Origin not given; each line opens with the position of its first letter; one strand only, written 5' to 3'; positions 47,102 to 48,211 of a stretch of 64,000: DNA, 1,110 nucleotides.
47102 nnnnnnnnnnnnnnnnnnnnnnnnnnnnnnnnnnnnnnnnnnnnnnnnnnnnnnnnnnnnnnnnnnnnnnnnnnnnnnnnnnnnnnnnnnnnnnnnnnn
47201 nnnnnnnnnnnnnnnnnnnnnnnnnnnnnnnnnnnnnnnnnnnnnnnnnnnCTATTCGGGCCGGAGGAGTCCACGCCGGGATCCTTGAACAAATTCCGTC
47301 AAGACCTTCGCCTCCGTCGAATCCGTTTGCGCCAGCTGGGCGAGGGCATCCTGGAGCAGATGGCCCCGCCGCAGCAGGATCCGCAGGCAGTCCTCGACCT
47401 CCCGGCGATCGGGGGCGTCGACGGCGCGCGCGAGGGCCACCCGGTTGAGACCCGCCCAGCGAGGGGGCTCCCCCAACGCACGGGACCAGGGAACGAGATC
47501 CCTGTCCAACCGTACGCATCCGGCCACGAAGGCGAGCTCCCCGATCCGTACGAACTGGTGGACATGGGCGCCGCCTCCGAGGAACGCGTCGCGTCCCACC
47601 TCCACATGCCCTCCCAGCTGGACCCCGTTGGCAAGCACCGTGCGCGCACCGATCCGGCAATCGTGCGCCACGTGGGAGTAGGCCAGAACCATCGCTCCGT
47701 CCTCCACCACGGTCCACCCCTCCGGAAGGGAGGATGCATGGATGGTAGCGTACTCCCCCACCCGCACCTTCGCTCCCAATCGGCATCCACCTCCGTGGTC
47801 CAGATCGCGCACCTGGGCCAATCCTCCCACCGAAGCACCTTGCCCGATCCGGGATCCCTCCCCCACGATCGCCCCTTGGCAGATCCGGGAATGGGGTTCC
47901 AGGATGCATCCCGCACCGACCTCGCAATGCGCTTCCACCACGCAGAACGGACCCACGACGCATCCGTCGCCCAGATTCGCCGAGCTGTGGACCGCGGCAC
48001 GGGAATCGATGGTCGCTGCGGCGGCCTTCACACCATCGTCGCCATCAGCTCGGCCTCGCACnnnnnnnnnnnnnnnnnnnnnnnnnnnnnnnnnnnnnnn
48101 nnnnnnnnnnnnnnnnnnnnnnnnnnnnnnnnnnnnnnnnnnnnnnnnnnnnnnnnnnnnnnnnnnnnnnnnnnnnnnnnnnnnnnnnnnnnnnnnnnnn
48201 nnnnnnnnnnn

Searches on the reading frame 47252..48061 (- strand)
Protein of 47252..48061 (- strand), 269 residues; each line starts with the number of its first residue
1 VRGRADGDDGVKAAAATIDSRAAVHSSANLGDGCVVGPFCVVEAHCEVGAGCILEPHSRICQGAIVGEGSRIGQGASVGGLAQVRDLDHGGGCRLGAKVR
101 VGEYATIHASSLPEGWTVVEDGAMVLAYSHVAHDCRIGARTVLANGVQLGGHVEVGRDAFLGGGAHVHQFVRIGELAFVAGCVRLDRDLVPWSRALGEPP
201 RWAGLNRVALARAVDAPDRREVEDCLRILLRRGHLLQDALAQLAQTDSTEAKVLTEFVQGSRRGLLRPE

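Call 15: search_protein_families(library=pfam, proteins=[window:47252-48061:-], max_evalue=0.00001)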
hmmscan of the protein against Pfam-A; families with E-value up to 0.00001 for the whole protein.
window:47252-48061:- (269 aa): 3 families
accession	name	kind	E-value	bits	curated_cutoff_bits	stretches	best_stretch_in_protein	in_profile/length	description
PF00132.30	Hexapep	-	2.2e-28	97.1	27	3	28-60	2-34/36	Bacterial transferase hexapeptide (six repeats)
PF13720.11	Acetyltransf_11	-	3.2e-10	40.7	24.5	1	188-265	1-81/82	Udp N-acetylglucosamine O-acyltransferase; Domain 2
PF25084.1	LbH_EIF2B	-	5.3e-09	36.5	54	0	61-157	13-101/105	EIF2B subunit epsilon LbH domain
